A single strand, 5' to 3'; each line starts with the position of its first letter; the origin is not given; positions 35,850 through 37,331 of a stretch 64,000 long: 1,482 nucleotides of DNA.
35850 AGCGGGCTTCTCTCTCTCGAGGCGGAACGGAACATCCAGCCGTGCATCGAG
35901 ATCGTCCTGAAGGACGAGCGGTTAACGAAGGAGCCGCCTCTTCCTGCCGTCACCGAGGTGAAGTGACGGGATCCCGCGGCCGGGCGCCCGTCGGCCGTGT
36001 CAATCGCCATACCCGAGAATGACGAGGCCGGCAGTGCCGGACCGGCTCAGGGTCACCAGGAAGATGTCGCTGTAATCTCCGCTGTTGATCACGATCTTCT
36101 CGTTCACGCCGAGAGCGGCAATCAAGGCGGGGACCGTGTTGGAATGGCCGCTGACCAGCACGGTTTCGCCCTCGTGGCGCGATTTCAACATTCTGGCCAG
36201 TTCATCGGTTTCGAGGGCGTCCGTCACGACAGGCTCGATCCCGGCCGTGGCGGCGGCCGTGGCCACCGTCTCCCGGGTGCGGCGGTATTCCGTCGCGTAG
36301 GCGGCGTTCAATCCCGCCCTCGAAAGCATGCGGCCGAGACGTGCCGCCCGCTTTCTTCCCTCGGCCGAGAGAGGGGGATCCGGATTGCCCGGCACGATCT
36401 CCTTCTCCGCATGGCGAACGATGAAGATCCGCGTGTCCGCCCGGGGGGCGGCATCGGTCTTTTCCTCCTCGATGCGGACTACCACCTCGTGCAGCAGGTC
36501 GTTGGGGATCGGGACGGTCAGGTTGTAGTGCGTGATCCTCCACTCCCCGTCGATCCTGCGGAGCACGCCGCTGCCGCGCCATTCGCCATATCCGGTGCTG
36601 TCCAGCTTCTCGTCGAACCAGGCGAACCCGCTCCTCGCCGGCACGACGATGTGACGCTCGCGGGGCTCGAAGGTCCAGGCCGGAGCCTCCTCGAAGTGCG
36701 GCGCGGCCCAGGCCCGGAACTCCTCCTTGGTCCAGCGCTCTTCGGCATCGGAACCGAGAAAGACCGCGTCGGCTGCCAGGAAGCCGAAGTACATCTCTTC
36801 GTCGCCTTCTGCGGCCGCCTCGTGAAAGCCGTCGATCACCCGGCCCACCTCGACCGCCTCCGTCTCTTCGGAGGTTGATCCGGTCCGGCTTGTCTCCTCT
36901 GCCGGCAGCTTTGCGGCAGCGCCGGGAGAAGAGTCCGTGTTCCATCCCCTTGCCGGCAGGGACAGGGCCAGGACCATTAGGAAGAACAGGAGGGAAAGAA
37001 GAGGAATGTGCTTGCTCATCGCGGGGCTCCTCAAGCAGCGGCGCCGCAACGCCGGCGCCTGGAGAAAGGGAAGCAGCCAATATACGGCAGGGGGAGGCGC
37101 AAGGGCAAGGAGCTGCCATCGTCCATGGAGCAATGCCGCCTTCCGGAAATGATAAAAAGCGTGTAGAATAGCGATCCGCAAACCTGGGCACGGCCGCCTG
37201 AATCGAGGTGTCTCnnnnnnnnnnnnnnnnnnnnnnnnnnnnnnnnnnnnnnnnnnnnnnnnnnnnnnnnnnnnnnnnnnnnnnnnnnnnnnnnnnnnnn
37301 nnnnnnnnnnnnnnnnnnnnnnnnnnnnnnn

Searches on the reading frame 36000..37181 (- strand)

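Call 23: search_protein_families(library=pfam, proteins=[window:36000-37181:-], max_evalue=0.00001)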
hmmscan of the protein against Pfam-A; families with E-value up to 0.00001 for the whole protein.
window:36000-37181:- (393 aa): 2 families
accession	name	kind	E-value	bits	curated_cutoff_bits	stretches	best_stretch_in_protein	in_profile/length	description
PF13474.12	SnoaL_3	-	2.7e-25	89.5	22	1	114-226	3-121/121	SnoaL-like domain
PF00300.27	His_Phos_1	-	8.3e-14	52.1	21.7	1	252-323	1-77/194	Histidine phosphatase superfamily (branch 1)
